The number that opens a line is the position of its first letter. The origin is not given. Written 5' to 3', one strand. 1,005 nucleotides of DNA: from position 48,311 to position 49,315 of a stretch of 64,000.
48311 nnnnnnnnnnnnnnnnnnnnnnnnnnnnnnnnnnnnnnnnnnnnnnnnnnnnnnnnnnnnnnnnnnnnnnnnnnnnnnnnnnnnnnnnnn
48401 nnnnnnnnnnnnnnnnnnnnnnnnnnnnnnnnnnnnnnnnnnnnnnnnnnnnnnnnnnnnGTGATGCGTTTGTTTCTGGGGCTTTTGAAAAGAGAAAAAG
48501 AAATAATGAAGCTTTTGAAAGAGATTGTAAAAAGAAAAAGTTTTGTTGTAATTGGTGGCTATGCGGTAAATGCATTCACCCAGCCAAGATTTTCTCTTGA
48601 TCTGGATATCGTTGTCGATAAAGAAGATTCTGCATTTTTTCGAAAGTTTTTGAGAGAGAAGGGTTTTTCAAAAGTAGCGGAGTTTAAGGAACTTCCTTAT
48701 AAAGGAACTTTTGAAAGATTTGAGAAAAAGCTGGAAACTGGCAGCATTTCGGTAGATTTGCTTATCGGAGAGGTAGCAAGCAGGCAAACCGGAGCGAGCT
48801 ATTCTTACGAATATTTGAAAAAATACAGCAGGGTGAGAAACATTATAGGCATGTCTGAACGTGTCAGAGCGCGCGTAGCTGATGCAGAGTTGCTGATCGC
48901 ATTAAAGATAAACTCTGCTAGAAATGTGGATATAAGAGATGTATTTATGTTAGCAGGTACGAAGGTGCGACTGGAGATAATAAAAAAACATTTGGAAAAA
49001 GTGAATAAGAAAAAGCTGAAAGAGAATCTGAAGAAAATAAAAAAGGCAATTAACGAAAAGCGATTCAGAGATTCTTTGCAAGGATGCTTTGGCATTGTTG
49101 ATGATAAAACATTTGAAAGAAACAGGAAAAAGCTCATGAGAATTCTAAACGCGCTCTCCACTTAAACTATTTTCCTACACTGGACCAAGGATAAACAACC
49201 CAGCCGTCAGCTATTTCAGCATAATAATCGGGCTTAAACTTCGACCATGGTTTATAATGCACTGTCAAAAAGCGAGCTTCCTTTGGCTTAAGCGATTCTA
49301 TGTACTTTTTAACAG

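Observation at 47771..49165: AbiEi/AbiEii-like type IV TA pair with duplicated palindromic operator overlapping the start codon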

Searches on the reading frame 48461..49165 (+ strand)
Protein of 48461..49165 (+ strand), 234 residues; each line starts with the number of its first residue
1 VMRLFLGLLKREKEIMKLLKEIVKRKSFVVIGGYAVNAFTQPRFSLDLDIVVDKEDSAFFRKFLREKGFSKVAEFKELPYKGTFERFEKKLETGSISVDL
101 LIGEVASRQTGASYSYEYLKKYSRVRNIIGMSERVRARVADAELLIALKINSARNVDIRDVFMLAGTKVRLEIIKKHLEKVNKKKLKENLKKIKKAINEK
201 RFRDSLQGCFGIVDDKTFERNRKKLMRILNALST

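Call 3: search_protein_families(library=pfam, proteins=[window:48461-49165:+], max_evalue=1)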
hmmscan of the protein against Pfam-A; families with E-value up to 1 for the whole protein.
window:48461-49165:+ (234 aa): 6 families
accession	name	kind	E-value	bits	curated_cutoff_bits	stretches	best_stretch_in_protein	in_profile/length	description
PF08843.17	AbiEii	-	1.5e-05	25.5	22.5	1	23-215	10-229/238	Nucleotidyl transferase AbiEii toxin, Type IV TA system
PF10706.15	Aminoglyc_resit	-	0.0072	16.9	21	1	25-74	13-64/149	Aminoglycoside-2''-adenylyltransferase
PF12167.14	Arm-DNA-bind_2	-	0.016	15.6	22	1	154-202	7-55/65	Arm DNA-binding domain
PF22306.1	PAV1-137_bromodom-like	-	0.02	15.3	27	1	169-226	25-80/115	PAV1-137, bromodomain-like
PF19502.5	DUF6036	-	0.02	15.1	23.6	1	14-163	8-117/164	Nucleotidyltransferase of unknown function (DUF6036)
PF14907.12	NTP_transf_5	-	0.045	13.8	31.2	1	43-90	92-133/249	Uncharacterised nucleotidyltransferase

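Call 4: search_protein_families(library=ncbifam, proteins=[window:48461-49165:+], max_evalue=1)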
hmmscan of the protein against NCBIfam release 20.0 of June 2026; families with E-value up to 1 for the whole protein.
window:48461-49165:+ (234 aa): 2 families
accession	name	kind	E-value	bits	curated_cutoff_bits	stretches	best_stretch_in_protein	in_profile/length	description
NF000017.1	linco_LnuD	exception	0.055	13.5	325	1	30-75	23-70/164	lincosamide nucleotidyltransferase Lnu(D)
TIGR00419.1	tim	equivalog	0.095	12.5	130.6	1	115-185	74-142/228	triose-phosphate isomerase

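Call 5: search_protein_families(library=padloc, proteins=[window:48461-49165:+], max_evalue=1)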
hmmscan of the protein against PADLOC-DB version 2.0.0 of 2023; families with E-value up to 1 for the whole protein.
window:48461-49165:+ (234 aa): 2 families
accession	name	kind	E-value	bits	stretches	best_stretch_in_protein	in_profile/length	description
PDLC02290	AbiEii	-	0.00014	19.5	1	15-51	12-50/290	AbiEii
PDLC00518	JetC1|JetC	-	0.00035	16.5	1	144-218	136-211/1112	DUF3584 domain; MukB-like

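Call 19: find_homologous_proteins(query=window:48464-49162:+, max_evalue=0.001)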
Query window:48464-49162:+ (233 aa): 261 proteins with E <= 0.001 among 1909 candidates; the best 120 are listed.
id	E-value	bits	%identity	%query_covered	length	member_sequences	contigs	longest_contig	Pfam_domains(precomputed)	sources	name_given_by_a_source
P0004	4.2e-139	479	100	100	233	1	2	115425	PF08843.18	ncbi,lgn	-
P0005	1.6e-122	425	88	99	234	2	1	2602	PF08843.18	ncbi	-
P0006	7.0e-64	234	50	96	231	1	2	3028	PF08843.18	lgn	-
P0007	3.7e-46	176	45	96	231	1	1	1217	PF08843.18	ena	-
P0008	2.4e-45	173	42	95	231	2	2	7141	-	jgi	jgi:hypothetical protein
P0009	8.2e-45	171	45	90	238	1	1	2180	-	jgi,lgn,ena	-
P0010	1.2e-44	171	43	96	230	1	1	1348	-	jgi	jgi:hypothetical protein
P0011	2.3e-44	170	42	94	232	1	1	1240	-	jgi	jgi:hypothetical protein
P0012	2.7e-44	170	43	95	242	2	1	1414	-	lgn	-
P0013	3.7e-44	169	42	97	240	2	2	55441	PF14907.13,PF08843.18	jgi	jgi:hypothetical protein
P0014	1.4e-43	167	42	92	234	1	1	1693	-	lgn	-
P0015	1.4e-43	167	41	97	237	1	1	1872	PF08843.18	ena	-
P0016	1.9e-43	167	46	95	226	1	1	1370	-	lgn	-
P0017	2.9e-43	166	42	94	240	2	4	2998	PF14907.13,PF08843.18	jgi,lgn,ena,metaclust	jgi:hypothetical protein|metaclust:\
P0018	7.4e-43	165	42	96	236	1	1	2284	PF14907.13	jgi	jgi:hypothetical protein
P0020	1.6e-42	164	44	92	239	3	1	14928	PF14907.13,PF08843.18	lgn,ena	-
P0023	3.6e-42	163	45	88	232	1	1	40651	PF14907.13,PF08843.18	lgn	-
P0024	5.7e-42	162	40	88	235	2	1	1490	PF08843.18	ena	-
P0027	1.0e-41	161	42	95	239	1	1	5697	PF14907.13,PF08843.18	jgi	jgi:hypothetical protein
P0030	2.0e-41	160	41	95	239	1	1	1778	PF14907.13,PF08843.18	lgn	-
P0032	2.7e-41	160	43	96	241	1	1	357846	-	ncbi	ncbi:MAG: hypothetical protein V1921_06075 [Candidatus Altiarchaeota archaeon]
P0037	1.3e-40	158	43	88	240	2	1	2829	PF14907.13,PF08843.18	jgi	jgi:hypothetical protein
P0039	2.2e-40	157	41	95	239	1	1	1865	PF14907.13,PF08843.18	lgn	-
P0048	7.0e-40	155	42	88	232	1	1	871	PF08843.18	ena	-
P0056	1.3e-39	154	41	89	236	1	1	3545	PF08843.18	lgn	-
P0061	4.1e-39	153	39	97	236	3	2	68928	PF08843.18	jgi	-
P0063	7.5e-39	152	42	97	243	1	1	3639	PF08843.18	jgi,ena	-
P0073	2.4e-38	150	42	89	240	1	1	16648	PF14907.13,PF08843.18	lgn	-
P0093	3.0e-37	146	40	95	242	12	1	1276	PF08843.18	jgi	jgi:hypothetical protein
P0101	1.1e-36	145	40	93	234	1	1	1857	PF08843.18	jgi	jgi:hypothetical protein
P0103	1.7e-36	144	40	94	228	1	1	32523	PF08843.18,PF19502.6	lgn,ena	-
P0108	2.7e-36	143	39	94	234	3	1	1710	PF08843.18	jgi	-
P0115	8.5e-36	142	41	92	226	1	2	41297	PF08843.18,PF19502.6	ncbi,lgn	-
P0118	2.3e-35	140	41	94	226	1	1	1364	PF08843.18,PF19502.6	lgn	-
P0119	2.4e-35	140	39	96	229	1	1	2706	PF08843.18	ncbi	-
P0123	3.5e-35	140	40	96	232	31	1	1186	PF08843.18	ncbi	-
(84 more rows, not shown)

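Call 23: find_encoding_contigs(protein=P0032, flank=3000, max_places=2)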
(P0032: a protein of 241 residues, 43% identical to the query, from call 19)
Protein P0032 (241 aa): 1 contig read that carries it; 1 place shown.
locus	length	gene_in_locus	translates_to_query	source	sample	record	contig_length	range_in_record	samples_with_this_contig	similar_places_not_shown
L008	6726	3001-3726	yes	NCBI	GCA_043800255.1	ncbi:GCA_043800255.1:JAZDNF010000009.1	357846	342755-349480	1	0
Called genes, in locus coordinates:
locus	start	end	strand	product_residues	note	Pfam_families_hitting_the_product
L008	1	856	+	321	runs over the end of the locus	-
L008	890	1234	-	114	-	PF01934:HepT-like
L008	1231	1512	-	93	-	PF01909:NTP_transf_2, PF18765:Polbeta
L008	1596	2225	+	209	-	PF05401:NodS (weak), PF13847:Methyltransf_31, PF13649:Methyltransf_25, PF08241:Methyltransf_11, PF08242:Methyltransf_12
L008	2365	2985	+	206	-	-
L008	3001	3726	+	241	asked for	-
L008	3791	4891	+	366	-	PF05935:Arylsulfotrans, PF14269:Arylsulfotran_2 (weak)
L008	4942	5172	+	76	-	PF18929:DUF5678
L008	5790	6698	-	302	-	PF02661:Fic, PF12728:HTH_17 (weak)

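Call 24: find_encoding_contigs(protein=P0013, flank=3000, max_places=2)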
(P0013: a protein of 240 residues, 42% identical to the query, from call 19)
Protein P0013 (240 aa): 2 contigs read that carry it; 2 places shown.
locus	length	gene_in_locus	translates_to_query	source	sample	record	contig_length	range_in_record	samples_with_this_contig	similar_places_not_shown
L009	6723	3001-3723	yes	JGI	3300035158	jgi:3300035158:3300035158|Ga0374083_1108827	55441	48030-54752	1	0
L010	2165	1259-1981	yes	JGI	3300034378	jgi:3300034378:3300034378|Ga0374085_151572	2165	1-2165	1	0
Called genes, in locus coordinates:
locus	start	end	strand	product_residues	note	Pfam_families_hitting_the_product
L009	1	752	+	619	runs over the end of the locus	PF02730:AFOR_N, PF01314:AFOR_C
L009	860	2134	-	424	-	PF09699:Paired_CXXCH_1 (faint), PF14522:Cytochrome_C7 (faint), PF14537:Cytochrom_c3_2 (faint), PF22113:Mtrc-MtrF_II-IV_dom (faint), PF13447:Multi-haem_cyto, PF13435:Cytochrome_C554 (weak), PF13447:Multi-haem_cyto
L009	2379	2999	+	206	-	-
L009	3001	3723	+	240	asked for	PF08843:AbiEii (weak), PF14907:NTP_transf_5 (weak)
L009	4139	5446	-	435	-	PF07690:MFS_1, PF12832:MFS_1_like (weak), PF07690:MFS_1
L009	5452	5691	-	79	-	-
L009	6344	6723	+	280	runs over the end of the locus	-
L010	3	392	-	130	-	?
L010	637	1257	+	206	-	-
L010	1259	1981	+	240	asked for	PF08843:AbiEii (weak), PF14907:NTP_transf_5 (weak)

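Call 44: find_related_loci(query=A5, collection=genome_contigs, flank=2500)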
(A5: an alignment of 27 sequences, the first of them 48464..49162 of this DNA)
Query A5 (233 aa) in genome_contigs; peptide patterns used: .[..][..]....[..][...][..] (x = any residue, [..] = any of these).
269 stretches matched a pattern; 233 encode a relative of the query (tblastn E <= 1e-3); the best 80 are kept; 80 distinct loci.
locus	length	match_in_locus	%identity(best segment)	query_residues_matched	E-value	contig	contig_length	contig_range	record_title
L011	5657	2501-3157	41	10-231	5e-51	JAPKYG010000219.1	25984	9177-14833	MAG: Methanobacteriota archaeon isolate LacPavin_0920_SED3_MAG_41_62 LacPavin_0920_SED3_scaffold_937772, whole genome sh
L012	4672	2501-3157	41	10-231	1e-50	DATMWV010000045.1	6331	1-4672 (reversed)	MAG TPA_asm: Thermoplasmatota archaeon isolate SMAG_U13103 k141_187765, whole genome shotgun sequence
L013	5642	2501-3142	46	10-222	1e-50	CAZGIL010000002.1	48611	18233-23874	MAG TPA_asm: Candidatus Woesearchaeota archaeon isolate SRP178699_co1_251 genome assembly, contig: NODE_634_length_48611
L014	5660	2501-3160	43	10-227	2e-50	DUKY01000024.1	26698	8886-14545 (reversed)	MAG TPA_asm: Nanoarchaeota archaeon isolate UBA9966 contig_5569, whole genome shotgun sequence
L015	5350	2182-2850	42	6-227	9e-50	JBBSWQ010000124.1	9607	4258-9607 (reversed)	MAG: archaeon isolate H51-bin154_1 H51_bin154_1_000000000124, whole genome shotgun sequence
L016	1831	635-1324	44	9-229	7e-51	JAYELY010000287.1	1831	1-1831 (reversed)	MAG: candidate division WOR-3 bacterium isolate MAG095 MAG095_287, whole genome shotgun sequence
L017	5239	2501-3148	45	10-224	4e-49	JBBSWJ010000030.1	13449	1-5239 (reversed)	MAG: Nanoarchaeota archaeon isolate H51-bin140_1 H51_bin140_1_000000000030, whole genome shotgun sequence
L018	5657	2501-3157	43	10-227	1e-48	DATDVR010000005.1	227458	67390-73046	MAG TPA_asm: Candidatus Nanoarchaeia archaeon isolate SMAG_U8089 k141_1290510, whole genome shotgun sequence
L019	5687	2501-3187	43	7-230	1e-48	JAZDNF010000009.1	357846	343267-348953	MAG: Candidatus Altiarchaeota archaeon isolate MEGAHIT-group-0.7 k141_13228027, whole genome shotgun sequence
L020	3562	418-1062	46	10-222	3e-48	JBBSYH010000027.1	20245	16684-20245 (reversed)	MAG: Nanoarchaeota archaeon isolate H51-bin114_1 H51_bin114_1_000000000027, whole genome shotgun sequence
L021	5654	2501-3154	42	10-227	5e-48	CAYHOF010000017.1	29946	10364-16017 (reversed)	MAG TPA_asm: uncultured Methanosarcinales archaeon isolate ERP119705_co14_509 genome assembly, contig: NODE_1179_length_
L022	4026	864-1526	41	9-232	4e-48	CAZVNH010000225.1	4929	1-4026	MAG TPA_asm: uncultured Thermoplasmatales archaeon isolate binchicken_co338_5 genome assembly, contig: NODE_5259_length_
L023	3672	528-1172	40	10-227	2e-48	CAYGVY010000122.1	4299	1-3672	MAG TPA_asm: uncultured Thermoplasmatales archaeon isolate ERP119294_co4_107 genome assembly, contig: NODE_29448_length_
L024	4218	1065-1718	41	10-227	4e-47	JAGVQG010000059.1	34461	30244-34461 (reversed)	MAG: archaeon isolate DeMMO3_20 c_000000026024, whole genome shotgun sequence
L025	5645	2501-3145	44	10-222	4e-47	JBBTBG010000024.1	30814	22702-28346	MAG: Nanoarchaeota archaeon isolate H32-bin084_1 H32_bin084_1_000000000024, whole genome shotgun sequence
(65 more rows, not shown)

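Call 49: search_solved_structures(query=A5, max_evalue=1, show_alignments=2)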
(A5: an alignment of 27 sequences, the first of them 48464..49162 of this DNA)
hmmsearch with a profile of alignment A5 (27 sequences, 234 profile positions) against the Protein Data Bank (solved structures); distinct sequences matched with E-value up to 1: 6.
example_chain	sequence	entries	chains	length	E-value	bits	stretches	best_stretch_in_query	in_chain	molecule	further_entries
8an4_A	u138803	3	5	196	2e-07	33.8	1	20-99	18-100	Bacterial toxin | Nucleotidyl transferase AbiEii/AbiGii toxin family protein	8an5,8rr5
1mjh_A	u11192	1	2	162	0.024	17.2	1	120-201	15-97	PROTEIN (ATP-BINDING DOMAIN OF PROTEIN MJ0577)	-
4oro_A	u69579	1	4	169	0.2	14.2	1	143-172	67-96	Polymerase PB2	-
4or4_A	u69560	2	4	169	0.2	14.2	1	143-172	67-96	Polymerase basic protein 2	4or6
4q46_A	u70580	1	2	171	0.21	14.1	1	143-172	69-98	Polymerase basic protein 2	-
6eux_A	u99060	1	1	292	0.49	12.9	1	144-172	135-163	Polymerase basic protein 2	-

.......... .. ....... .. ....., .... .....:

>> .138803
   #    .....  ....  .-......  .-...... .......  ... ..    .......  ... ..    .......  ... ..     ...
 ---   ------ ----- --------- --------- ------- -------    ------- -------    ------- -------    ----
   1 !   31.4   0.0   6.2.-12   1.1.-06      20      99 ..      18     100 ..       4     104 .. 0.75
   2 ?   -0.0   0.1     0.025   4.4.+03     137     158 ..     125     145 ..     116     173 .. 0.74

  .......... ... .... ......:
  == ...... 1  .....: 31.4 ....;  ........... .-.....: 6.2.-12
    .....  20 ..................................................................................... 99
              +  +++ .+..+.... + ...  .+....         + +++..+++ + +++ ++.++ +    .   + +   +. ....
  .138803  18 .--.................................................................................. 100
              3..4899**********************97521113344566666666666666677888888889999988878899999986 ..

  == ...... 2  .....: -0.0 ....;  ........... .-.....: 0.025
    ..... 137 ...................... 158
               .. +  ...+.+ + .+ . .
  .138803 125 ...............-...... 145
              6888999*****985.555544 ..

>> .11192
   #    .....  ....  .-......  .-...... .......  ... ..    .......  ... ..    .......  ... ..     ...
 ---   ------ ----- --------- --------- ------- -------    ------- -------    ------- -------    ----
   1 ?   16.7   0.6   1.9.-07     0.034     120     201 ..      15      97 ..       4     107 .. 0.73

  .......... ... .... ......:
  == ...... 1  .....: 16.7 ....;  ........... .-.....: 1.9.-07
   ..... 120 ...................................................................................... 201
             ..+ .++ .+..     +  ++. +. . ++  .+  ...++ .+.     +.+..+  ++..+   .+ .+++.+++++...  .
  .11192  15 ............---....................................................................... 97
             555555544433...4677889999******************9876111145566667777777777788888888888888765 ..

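Call 77: search_protein_families(library=pfam, alignment_id=A5, max_evalue=0.01)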
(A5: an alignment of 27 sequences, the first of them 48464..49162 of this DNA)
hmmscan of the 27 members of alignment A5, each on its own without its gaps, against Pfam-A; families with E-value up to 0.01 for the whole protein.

A. member 1, window:48464-49162:+ (233 aa): 2 families
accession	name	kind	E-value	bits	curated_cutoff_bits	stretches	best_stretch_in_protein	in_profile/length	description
PF08843.17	AbiEii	-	1.4e-05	25.6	22.5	1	22-214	10-229/238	Nucleotidyl transferase AbiEii toxin, Type IV TA system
PF10706.15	Aminoglyc_resit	-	0.0071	16.9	21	0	24-73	13-64/149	Aminoglycoside-2''-adenylyltransferase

B. families by the number of members that match (of 27 scanned): 5 families
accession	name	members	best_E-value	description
PF08843.17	AbiEii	26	2.8e-08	Nucleotidyl transferase AbiEii toxin, Type IV TA system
PF14907.12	NTP_transf_5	11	1.3e-08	Uncharacterised nucleotidyltransferase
PF19502.5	DUF6036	5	2.6e-07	Nucleotidyltransferase of unknown function (DUF6036)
PF10706.15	Aminoglyc_resit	2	0.0059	Aminoglycoside-2''-adenylyltransferase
PF10735.14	DUF2526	1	0.0027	Protein of unknown function (DUF2526)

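Call 81: find_related_loci(query=A5, collection=viral_contigs, flank=4000)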
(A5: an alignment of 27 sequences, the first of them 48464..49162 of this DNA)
Query A5 (233 aa) in viral_contigs; peptide patterns used: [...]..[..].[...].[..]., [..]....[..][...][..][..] (x = any residue, [..] = any of these).
17 stretches matched a pattern, but none encodes a relative of the query by tblastn (E <= 1e-3).
